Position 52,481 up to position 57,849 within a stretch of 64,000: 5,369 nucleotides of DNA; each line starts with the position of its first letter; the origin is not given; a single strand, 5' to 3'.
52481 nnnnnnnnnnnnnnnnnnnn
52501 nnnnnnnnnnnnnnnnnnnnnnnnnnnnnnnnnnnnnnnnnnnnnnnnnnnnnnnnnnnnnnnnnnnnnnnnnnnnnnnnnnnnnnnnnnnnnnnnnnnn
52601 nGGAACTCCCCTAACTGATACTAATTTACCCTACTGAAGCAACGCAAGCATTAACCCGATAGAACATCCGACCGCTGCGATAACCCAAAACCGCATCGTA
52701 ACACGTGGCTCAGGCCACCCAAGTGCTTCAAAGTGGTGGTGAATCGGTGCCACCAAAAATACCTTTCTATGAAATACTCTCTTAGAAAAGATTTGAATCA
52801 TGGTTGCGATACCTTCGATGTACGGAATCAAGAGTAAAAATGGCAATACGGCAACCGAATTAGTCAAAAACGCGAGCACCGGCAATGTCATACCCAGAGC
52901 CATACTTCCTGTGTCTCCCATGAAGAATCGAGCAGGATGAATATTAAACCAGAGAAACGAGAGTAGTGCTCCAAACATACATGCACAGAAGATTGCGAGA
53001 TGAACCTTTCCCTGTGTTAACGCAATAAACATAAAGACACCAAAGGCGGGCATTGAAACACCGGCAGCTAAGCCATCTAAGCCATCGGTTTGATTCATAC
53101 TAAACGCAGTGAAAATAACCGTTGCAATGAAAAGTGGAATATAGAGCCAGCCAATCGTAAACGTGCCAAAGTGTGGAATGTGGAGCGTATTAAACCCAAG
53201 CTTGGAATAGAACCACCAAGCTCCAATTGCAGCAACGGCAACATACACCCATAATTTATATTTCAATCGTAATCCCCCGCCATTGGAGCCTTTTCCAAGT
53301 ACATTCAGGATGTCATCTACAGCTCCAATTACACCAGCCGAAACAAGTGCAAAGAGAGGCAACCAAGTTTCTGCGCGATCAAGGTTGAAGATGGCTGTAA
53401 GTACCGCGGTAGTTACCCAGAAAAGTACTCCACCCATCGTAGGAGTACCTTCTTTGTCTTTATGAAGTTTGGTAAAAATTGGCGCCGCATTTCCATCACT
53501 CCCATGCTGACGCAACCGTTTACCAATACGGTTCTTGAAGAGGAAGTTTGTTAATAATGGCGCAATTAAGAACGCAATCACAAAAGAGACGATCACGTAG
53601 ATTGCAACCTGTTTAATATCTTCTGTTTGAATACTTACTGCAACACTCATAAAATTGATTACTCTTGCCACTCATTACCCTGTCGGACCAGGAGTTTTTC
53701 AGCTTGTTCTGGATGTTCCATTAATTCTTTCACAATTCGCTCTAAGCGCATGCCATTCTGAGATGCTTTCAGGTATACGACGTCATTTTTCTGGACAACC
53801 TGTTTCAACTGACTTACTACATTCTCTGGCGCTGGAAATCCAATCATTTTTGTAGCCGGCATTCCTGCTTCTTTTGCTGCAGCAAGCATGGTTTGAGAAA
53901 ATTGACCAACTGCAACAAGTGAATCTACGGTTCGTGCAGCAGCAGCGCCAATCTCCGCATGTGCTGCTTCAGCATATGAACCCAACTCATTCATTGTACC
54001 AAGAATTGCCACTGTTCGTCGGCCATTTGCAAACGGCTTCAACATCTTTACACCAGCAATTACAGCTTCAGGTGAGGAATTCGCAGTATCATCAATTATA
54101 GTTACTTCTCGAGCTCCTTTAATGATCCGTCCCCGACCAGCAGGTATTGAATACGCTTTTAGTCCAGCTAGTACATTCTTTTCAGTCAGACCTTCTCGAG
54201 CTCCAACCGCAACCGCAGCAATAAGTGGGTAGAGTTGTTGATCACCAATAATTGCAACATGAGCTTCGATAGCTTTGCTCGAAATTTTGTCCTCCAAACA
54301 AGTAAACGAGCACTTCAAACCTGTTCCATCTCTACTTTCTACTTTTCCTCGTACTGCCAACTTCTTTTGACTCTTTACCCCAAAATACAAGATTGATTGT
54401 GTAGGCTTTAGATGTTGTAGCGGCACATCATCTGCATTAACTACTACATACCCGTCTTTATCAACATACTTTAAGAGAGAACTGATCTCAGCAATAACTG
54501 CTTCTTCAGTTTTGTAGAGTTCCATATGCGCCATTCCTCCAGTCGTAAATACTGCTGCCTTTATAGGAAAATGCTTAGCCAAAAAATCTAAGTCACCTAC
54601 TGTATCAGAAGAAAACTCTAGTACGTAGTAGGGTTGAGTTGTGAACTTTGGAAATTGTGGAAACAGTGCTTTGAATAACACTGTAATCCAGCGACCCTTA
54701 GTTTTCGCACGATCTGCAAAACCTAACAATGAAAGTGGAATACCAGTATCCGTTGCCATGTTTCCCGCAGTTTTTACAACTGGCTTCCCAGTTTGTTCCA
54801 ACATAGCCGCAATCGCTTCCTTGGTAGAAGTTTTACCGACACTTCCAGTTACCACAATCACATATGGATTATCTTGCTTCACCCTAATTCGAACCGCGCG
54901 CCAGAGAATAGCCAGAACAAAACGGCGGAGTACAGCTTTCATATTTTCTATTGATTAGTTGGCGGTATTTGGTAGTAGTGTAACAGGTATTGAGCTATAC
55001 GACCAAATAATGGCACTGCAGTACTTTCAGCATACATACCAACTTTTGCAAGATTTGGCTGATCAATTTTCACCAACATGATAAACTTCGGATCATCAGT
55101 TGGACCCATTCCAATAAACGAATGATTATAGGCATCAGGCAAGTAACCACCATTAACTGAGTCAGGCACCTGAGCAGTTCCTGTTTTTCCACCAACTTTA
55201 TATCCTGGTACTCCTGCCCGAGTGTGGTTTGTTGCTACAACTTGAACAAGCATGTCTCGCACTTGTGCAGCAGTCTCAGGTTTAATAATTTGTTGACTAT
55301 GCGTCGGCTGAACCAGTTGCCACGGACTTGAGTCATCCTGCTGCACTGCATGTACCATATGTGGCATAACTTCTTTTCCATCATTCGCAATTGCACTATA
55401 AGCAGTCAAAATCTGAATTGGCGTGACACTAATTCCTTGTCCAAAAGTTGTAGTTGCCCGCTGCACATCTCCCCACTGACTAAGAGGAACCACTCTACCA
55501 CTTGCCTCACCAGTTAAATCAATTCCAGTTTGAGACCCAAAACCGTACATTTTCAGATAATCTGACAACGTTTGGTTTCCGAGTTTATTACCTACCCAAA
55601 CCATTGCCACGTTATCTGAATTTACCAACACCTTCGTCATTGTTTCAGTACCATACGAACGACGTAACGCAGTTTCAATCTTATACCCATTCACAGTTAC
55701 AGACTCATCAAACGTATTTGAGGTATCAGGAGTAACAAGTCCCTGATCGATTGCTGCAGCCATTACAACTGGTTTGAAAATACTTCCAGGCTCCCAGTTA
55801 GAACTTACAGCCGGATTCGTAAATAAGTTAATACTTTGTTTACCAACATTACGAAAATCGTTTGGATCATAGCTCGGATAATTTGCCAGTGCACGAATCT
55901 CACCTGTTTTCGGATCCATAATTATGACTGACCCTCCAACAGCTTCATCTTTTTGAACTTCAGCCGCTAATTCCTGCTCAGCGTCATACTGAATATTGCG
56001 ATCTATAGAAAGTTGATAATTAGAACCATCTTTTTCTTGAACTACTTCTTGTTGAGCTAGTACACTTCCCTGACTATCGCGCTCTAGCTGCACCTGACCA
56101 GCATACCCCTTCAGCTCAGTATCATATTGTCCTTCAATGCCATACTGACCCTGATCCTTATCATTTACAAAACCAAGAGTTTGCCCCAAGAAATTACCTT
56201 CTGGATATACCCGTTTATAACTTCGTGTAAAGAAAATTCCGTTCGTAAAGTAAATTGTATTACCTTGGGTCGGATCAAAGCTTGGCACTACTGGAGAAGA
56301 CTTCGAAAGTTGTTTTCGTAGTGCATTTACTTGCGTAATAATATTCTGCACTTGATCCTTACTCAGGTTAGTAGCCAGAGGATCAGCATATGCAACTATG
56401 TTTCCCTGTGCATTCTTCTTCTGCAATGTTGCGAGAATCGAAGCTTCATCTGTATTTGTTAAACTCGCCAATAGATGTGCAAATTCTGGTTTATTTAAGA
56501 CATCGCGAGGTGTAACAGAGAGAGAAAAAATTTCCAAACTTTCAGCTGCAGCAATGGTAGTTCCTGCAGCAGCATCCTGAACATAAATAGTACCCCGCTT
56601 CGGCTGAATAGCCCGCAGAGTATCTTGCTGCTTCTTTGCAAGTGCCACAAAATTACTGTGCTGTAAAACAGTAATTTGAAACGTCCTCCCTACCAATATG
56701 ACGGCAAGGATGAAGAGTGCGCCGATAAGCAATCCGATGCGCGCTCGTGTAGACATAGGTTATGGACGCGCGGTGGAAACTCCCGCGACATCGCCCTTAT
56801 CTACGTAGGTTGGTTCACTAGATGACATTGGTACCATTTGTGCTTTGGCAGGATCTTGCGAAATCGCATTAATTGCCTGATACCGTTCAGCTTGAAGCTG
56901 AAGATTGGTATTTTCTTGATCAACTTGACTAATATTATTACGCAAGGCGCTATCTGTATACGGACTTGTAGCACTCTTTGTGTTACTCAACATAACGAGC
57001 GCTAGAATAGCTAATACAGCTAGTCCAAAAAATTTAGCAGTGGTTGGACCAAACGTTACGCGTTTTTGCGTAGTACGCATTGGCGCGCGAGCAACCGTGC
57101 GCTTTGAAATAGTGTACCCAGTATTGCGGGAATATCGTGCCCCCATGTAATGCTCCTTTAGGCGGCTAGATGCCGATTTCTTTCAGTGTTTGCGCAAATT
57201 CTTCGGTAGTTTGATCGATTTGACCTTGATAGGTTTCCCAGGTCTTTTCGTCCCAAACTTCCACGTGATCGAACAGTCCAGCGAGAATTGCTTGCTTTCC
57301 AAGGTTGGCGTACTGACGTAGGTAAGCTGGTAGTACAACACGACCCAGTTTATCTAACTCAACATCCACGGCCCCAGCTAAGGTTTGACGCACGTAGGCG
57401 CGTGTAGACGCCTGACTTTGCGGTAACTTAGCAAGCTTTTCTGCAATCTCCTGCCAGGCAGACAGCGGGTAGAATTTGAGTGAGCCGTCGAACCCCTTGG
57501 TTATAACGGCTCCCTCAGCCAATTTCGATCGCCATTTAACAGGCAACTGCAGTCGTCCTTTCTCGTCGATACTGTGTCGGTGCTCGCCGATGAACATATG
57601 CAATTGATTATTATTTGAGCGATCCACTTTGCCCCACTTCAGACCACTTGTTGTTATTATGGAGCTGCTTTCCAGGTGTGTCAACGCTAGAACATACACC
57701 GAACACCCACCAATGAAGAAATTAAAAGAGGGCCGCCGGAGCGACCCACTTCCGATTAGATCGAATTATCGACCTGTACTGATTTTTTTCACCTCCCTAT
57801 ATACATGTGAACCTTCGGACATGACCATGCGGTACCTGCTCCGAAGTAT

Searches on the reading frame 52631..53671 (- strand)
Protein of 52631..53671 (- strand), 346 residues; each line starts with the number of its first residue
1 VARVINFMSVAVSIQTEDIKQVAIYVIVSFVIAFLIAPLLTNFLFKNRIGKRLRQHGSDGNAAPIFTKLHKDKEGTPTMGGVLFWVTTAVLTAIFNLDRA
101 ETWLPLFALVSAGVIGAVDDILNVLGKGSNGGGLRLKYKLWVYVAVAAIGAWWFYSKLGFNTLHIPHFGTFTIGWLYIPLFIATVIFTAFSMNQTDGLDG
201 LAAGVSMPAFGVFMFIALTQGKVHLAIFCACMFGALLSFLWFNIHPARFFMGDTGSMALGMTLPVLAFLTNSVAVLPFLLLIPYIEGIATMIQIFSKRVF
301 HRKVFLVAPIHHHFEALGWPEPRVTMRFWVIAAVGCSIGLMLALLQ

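Call 72: search_protein_families(library=pfam, proteins=[window:52631-53671:-], max_evalue=0.00001)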
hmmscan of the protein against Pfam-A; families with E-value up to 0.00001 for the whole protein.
window:52631-53671:- (346 aa): 2 families
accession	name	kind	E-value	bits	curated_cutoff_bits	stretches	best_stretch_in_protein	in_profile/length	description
PF00953.26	Glycos_transf_4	-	4.8e-30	105.1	27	1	105-269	4-158/160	Glycosyl transferase family 4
PF10555.14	MraY_sig1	-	9.3e-06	25.3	20.1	0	73-84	1-12/13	Phospho-N-acetylmuramoyl-pentapeptide-transferase signature 1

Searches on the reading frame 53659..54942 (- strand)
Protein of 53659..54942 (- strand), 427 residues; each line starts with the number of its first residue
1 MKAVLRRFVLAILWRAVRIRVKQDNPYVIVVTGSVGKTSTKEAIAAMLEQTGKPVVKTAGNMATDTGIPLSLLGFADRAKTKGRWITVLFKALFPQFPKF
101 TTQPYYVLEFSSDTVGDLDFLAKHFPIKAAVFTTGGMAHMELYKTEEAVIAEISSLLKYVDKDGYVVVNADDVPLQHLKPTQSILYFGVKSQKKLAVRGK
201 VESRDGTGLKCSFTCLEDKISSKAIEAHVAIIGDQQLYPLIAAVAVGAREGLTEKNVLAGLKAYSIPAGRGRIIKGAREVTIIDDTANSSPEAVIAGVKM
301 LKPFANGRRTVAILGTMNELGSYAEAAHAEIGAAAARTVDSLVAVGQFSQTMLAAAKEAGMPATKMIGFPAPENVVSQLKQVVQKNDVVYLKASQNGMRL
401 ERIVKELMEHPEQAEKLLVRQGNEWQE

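Call 72: search_protein_families(library=pfam, proteins=[window:53659-54942:-], max_evalue=0.00001)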
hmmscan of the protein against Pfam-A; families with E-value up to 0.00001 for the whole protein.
window:53659-54942:- (427 aa): 2 families
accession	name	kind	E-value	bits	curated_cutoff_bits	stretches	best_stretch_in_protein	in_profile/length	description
PF08245.18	Mur_ligase_M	-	3.9e-26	92.7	24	1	31-246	1-199/200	Mur ligase middle domain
PF02875.26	Mur_ligase_C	-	7.4e-16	59.6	28.4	1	269-394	1-126/127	Mur ligase, glutamate ligase domain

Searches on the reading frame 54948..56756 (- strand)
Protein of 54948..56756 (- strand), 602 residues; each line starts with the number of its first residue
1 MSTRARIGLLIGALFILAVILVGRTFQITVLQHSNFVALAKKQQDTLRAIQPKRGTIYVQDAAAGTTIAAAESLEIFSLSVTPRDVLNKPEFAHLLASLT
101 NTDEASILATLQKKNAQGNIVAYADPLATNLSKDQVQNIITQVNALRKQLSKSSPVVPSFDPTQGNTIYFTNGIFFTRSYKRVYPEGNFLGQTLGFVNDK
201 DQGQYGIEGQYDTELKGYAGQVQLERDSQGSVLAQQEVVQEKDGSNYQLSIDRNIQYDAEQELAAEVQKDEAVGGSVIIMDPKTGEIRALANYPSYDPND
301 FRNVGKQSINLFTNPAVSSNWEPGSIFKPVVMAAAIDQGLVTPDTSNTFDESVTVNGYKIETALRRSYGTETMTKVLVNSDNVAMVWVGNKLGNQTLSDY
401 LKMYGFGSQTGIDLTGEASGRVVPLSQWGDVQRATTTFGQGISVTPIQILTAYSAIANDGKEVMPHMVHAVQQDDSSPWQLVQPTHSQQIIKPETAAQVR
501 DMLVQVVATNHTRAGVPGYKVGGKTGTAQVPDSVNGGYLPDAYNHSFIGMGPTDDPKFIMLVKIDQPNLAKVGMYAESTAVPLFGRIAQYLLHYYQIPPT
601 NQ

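Call 72: search_protein_families(library=pfam, proteins=[window:54948-56756:-], max_evalue=0.00001)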
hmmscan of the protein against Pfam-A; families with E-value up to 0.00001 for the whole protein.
window:54948-56756:- (602 aa): 3 families
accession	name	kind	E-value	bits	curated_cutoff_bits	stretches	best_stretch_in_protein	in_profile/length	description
PF00905.27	Transpeptidase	-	5e-77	259.5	22.1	1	275-587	1-297/299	Penicillin binding protein transpeptidase domain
PF03717.20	PBP_dimer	-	7.6e-15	56.2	24.4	1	50-236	2-179/180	Penicillin-binding Protein dimerisation domain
PF13354.11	Beta-lactamase2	-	2e-07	31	22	0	320-407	20-113/214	Beta-lactamase enzyme family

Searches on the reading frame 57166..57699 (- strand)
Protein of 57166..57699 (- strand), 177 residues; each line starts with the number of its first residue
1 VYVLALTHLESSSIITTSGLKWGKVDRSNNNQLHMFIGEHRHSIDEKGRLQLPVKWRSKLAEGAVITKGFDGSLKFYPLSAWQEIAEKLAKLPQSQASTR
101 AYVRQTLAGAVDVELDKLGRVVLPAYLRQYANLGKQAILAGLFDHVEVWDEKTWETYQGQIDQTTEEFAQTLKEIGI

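Call 56: search_protein_families(library=pfam, proteins=[window:57166-57699:-], max_evalue=0.0001)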
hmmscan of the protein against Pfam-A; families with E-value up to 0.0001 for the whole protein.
window:57166-57699:- (177 aa): 1 family
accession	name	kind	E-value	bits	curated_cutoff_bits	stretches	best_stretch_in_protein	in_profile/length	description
PF02381.23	MraZ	-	2.3e-33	114.4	23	2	107-166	2-63/72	MraZ protein, putative antitoxin-like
